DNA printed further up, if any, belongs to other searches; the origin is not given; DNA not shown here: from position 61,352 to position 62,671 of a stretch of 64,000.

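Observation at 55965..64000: Surface-protein gene directly followed by a GT2 / sugar-epimerase / GT2 / C-methyltransferase cluster: possible dedicated protein-glycosylation or branched-sugar glycan locus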

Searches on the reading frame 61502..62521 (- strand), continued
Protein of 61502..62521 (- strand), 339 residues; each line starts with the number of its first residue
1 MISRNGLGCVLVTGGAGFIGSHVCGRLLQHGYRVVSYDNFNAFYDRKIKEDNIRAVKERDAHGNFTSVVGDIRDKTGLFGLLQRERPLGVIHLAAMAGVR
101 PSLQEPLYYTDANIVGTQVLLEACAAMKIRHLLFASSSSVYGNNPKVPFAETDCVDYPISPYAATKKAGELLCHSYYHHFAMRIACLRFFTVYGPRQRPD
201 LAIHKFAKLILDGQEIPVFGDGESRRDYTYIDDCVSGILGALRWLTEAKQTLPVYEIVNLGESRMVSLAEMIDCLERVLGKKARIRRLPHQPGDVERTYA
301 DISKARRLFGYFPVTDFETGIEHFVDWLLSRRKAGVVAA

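Call 26: find_encoding_contigs(protein=P0121, flank=10000, max_places=3)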
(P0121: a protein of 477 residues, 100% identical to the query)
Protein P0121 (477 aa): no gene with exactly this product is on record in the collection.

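Call 28: find_encoding_contigs(protein=P0125, flank=10000, max_places=2)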
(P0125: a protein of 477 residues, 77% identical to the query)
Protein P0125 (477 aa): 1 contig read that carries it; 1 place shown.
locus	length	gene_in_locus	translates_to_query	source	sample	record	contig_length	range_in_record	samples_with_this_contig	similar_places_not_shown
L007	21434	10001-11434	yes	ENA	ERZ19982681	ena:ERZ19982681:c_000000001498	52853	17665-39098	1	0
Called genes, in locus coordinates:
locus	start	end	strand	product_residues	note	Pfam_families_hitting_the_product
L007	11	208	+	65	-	PF00313:CSD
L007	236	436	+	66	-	-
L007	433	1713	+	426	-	PF10082:BBP2_2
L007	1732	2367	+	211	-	PF02563:Poly_export, PF22461:SLBB_2, PF10531:SLBB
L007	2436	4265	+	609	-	PF02706:Wzz, PF13807:GNVR (weak), PF01656:CbiA (weak), PF10609:ParA, PF13614:AAA_31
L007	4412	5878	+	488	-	PF01943:Polysacc_synt, PF13440:Polysacc_synt_3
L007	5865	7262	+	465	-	PF04932:Wzy_C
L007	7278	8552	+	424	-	PF13579:Glyco_trans_4_4 (weak), PF13439:Glyco_transf_4 (weak), PF20706:GT4-conflict, PF00534:Glycos_transf_1, PF13692:Glyco_trans_1_4, PF13524:Glyco_trans_1_2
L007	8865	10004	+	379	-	PF13439:Glyco_transf_4, PF13477:Glyco_trans_4_2 (weak), PF13579:Glyco_trans_4_4, PF20706:GT4-conflict (weak), PF00534:Glycos_transf_1, PF13692:Glyco_trans_1_4, PF13524:Glyco_trans_1_2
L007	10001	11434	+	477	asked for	PF13727:CoA_binding_3, PF02397:Bac_transf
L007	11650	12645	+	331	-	PF00535:Glycos_transf_2 (weak)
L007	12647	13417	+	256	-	PF00483:NTP_transferase, PF12804:NTP_transf_3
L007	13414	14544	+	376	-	PF01073:3Beta_HSD (weak), PF01370:Epimerase, PF04321:RmlD_sub_bind (weak), PF16363:GDP_Man_Dehyd, PF02719:Polysacc_synt_2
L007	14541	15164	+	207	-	PF00908:dTDP_sugar_isom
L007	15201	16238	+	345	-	PF00535:Glycos_transf_2, PF13641:Glyco_tranf_2_3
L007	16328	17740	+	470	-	PF01488:Shikimate_DH (faint), PF01408:GFO_IDH_MocA (faint), PF03447:NAD_binding_3 (weak), PF21135:DRL_cat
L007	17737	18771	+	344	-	PF00535:Glycos_transf_2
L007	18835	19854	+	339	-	PF01073:3Beta_HSD, PF01370:Epimerase, PF02719:Polysacc_synt_2, PF04321:RmlD_sub_bind, PF08659:KR (weak), PF16363:GDP_Man_Dehyd, PF07993:NAD_binding_4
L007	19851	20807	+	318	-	PF13641:Glyco_tranf_2_3, PF00535:Glycos_transf_2, PF10111:Glyco_tranf_2_2, PF13632:Glyco_trans_2_3 (faint)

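Call 30: find_related_loci(query=P0121, collection=genome_contigs, flank=10000)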
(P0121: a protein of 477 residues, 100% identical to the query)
Query P0121 (477 aa) in genome_contigs; peptide patterns used: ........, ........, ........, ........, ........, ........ (x = any residue, [..] = any of these).
71 stretches matched a pattern; 26 encode a relative of the query (tblastn E <= 1e-3); 26 distinct loci.
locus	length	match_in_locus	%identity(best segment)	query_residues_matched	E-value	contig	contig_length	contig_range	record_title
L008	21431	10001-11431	77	1-477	0e+0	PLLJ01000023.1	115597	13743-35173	MAG: Candidatus Omnitrophota bacterium isolate fen_1321 73.20120800_E3X.43_contig_672, whole genome shotgun sequence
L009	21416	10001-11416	40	7-476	7e-120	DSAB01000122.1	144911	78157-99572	MAG TPA_asm: bacterium isolate SpSt-1139 Ga0129302_1000005, whole genome shotgun sequence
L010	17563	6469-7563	47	104-476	1e-95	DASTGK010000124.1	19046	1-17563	MAG TPA_asm: Anaeromyxobacteraceae bacterium isolate SMAG_U28 k141_90221, whole genome shotgun sequence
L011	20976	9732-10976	42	64-476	3e-95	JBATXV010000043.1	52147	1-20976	MAG: Candidatus Sulfotelmatobacter sp. isolate MFD05670_ilm_asm_bin21 k127_64006, whole genome shotgun sequence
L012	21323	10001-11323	41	31-476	3e-95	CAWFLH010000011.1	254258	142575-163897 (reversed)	MAG: uncultured Acidobacteriaceae bacterium isolate MFD01716.bin.1.112 genome assembly, contig: contig_85694, whole geno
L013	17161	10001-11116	49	102-476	7e-95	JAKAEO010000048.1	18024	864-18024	MAG: Myxococcales bacterium isolate WY1.bin30 NODE_4680_length_18024_cov_2.609320, whole genome shotgun sequence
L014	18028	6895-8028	48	95-476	6e-112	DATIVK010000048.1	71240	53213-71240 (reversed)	MAG TPA_asm: Anaeromyxobacteraceae bacterium isolate SMAG_U16005 k141_298189, whole genome shotgun sequence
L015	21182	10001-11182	44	70-476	4e-84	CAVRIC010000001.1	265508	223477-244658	MAG: uncultured delta proteobacterium isolate MFD05674.bin.2.49 genome assembly, contig: contig_100467, whole genome sho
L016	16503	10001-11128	40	103-476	1e-82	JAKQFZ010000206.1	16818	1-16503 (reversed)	MAG: Candidatus Omnitrophota bacterium isolate USDE_maxbin.238_sub k141_1511611, whole genome shotgun sequence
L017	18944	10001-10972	45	151-476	1e-82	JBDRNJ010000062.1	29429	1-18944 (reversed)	MAG: bacterium isolate MEGAHIT-group-1.882 k141_11199920, whole genome shotgun sequence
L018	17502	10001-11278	39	44-476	3e-78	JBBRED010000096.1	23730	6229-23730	MAG: Haliangiales bacterium isolate Co_metawrap_2487 Cmw_2487_k141_13258485_length_23730_cov_10.0000, whole genome shotg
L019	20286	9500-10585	41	102-476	1e-70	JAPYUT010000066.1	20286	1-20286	MAG: Verrucomicrobiales bacterium isolate PW8.metabat2.79_sub PW8_3090_length_20286_cov_12.956255, whole genome shotgun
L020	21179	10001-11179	36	87-476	7e-62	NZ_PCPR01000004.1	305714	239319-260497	Arthrobacter sp. MYb23 MYb23_4, whole genome shotgun sequence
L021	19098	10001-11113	36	86-477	3e-61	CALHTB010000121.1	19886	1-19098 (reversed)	MAG: uncultured Acidimicrobiales bacterium isolate R2_Bin_MAXBIN__008_sub_1 genome assembly, contig: c_000003595362, who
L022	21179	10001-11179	35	87-476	4e-60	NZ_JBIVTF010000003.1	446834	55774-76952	Paenarthrobacter sp. NPDC091711 NPDC091711_198_G11.ctg-0003, whole genome shotgun sequence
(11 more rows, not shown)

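Call 43: search_solved_structures(query=L001:7607-8899:+, max_evalue=0.001)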
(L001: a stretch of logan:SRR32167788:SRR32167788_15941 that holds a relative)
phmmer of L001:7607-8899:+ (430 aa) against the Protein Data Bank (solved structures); distinct sequences matched with E-value up to 0.001: 11.
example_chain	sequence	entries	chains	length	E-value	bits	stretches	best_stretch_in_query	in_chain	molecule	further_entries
4rv9_A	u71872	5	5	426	6.8e-81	275.7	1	25-425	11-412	D-mycarose 3-C-methyltransferase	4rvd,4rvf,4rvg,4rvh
5t64_A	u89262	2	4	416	1.5e-70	241.6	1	26-428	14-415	Sugar 3-C-methyl transferase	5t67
5t6b_A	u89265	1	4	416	1e-68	235.5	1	26-428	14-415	Sugar 3-C-methyl transferase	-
3ndi_A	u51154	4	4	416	2.5e-67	231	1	24-428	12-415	Methyltransferase | TcaB9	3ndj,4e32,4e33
4e31_A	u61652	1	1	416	6.1e-67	229.7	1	24-428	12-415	TcaB9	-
4e2y_A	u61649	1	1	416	6.5e-67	229.6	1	24-428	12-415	TcaB9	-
4e2x_A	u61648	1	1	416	8.9e-67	229.1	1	24-428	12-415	TcaB9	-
4e2z_A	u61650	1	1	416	2.3e-66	227.8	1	24-428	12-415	TcaB9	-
4e2w_A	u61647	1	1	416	2.3e-66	227.8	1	24-428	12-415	TcaB9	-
4e30_A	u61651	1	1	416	6.1e-66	226.4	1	24-428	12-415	TcaB9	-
3e8s_A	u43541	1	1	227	0.00013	24.4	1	119-244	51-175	Putative SAM Dependent Methyltransferase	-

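Call 44: search_solved_structures(query=L001:5611-6978:+, max_evalue=0.01)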
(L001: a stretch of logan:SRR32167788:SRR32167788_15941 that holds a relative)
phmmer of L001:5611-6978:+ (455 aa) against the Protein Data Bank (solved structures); distinct sequences matched with E-value up to 0.01: 3.
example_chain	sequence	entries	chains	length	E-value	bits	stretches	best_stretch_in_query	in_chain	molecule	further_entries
3upl_A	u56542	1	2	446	4.2e-57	197.2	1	8-431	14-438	Oxidoreductase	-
3upy_A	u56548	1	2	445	5.6e-57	196.8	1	8-430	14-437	Oxidoreductase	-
3mtj_A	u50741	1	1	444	0.00031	23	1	80-156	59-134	Homoserine dehydrogenase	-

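Call 47: search_protein_families(library=ncbifam, proteins=[L007:433-1713:+, L007:1732-2367:+, L007:2436-4265:+, L007:4412-5878:+, L007:5865-7262:+, L007:7278-8552:+], max_evalue=0.00001)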
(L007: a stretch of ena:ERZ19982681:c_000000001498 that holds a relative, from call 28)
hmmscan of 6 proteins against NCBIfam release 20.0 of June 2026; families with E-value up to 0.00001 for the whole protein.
L007:433-1713:+ (426 aa): 0 families

L007:1732-2367:+ (211 aa): 4 families
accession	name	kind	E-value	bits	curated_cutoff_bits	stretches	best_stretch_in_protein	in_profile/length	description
TIGR03028.1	EpsE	equivalog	1.4e-28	99.9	262.65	1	52-208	2-161/239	polysaccharide export protein EpsE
TIGR03027.2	pepcterm_export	equivalog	7.7e-24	84.3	180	1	51-211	2-169/169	XrtA/PEP-CTERM system exopolysaccharide export protein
NF041843.1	EpsY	equivalog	2.2e-19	69.5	320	1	47-206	48-210/211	exopolysaccharide export protein EpsY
NF011658.0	PRK15078.1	subfamily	1.2e-12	47.3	333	1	74-207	118-250/380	polysaccharide export protein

L007:2436-4265:+ (609 aa): 13 families
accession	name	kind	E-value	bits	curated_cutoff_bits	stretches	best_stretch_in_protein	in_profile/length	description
NF008568.0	PRK11519.1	equivalog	4.5e-47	160.7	1068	1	248-596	350-700/720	tyrosine-protein kinase Wzc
NF007350.0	PRK09841.1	equivalog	1.5e-45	155.6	1248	1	282-604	380-712/726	tyrosine-protein kinase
TIGR01005.1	eps_transp_fam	subfamily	9.2e-45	153.1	411.7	2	285-605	389-729/754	exopolysaccharide transport protein family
TIGR01007.1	eps_fam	subfamily_domain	2e-42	145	108.05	1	403-606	1-203/204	polysaccharide biosynthesis tyrosine autokinase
TIGR03018.1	pepcterm_TyrKin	hypoth_equivalog_domain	1.6e-35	122.4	230.65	1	397-592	7-207/207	XrtA-associated tyrosine autokinase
TIGR03029.1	EpsG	equivalog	2.8e-31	108.7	313.8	1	394-592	76-273/274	chain length determinant protein tyrosine kinase EpsG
TIGR03017.1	EpsF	equivalog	2.5e-19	69.3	422.75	2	18-114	2-93/444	chain length determinant protein EpsF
TIGR01969.1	minD_arch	subfamily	7.4e-14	51.5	201.75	1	426-595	4-171/251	cell division ATPase MinD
TIGR01006.1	polys_exp_MPA1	subfamily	7.6e-12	45.1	296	0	286-374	134-221/226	CspC family polysaccharide chain length determinant protein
TIGR03007.1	pepcterm_ChnLen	equivalog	2.4e-09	36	278.85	0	290-376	373-462/498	XrtA system polysaccharide chain length determinant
NF041136.1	MrpORP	equivalog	4.6e-08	32.7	450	1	425-593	8-177/365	iron-sulfur cluster carrier protein MrpORP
TIGR01968.1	minD_bact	equivalog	1.1e-07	31.5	212.9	1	427-583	6-162/261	septum site-determining protein MinD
NF041546.1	ParA_partition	equivalog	1.2e-06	28.3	180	0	428-461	5-38/203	ParA family partition ATPase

L007:4412-5878:+ (488 aa): 1 family
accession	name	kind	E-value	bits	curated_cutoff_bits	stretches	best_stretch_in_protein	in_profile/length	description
NF011679.0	PRK15099.1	equivalog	1.4e-12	47.7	325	1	12-379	14-376/416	lipid III flippase WzxE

L007:5865-7262:+ (465 aa): 2 families
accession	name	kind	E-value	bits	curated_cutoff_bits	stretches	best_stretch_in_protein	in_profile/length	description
TIGR00947.1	2A73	equivalog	1.2e-21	77.2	366.4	1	85-435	35-421/425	IctB family putative bicarbonate transporter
TIGR03097.1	PEP_O_lig_1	hypoth_equivalog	5.6e-11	41.9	188.1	1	41-402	8-371/408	putative O-glycosylation ligase, exosortase A system-associated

L007:7278-8552:+ (424 aa): 29 families (the best 25 are shown)
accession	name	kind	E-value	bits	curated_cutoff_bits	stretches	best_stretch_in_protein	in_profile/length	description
TIGR03088.1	stp2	hypoth_equivalog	1.1e-20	74.1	409.05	1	235-417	192-373/374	TIGR03088 family PEP-CTERM/XrtA system glycosyltransferase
NF041876.1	EPS_EpsE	equivalog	1.9e-17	63.6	400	1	224-404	200-383/389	exopolysaccharide biosynthesis GT4 family glycosyltransferase EpsE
TIGR03449.1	mycothiol_MshA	equivalog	5e-17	61.9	462.5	1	234-417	217-403/406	D-inositol-3-phosphate glycosyltransferase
TIGR03999.1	thiol_BshA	equivalog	3e-16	59.3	273.7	1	234-418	196-374/375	N-acetyl-alpha-D-glucosaminyl L-malate synthase BshA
NF007396.0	PRK09922.1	equivalog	1.4e-15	57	385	1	203-388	145-332/361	lipopolysaccharide 1,6-galactosyltransferase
TIGR02149.1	glgA_Coryne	subfamily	5.3e-15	55.4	302.4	1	233-418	200-391/391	glycogen synthase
NF050063.1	ProtGlycPglJ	equivalog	3.6e-14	52.8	500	1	234-396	191-346/363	N-acetylgalactosamine-N,N'-diacetylbacillosaminyl-diphospho-undecaprenol 4-alpha-N-acetylgalactosaminyltransferase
NF038229.1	Glyco4_Geo_Pelo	equivalog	9.5e-13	47.9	400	1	217-418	141-337/338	GPMC system family 4 glycosyltransferase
NF047880.1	glyco_SdgA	exception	2.2e-12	46.3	800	1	237-399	315-473/488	serine-aspartate repeat adhesin O-glycosyltransferase SdgA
NF041139.1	TreT_Thcocales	equivalog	4e-12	45.6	775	1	234-416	226-411/412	trehalose synthase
NF041010.1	glycosy_Agl16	equivalog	7.3e-12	44.8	575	1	189-395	129-330/352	glycosylation protein Agl16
NF047684.1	TeichurnBiosyTuaC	equivalog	1.6e-11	43.8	550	1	239-418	221-390/391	teichuronic acid biosynthesis protein TuaC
NF050056.1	ProtGlycPglH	equivalog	2e-11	43.6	600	1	234-416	176-352/354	GalNAc-alpha-(1->4)-GalNAc-alpha-(1->3)-diNAcBac-PP-undecaprenol alpha-1,4-N-acetyl-D-galactosaminyltransferase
TIGR04157.1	glyco_rSAM_CFB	subfamily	2.9e-11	43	400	1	235-402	225-394/406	TIGR04157 family glycosyltransferase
NF046085.1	XrtY_assoc_Gly1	equivalog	4.2e-11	42.3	400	1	232-418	204-385/387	XrtY-associated glycosyltransferase XYAG1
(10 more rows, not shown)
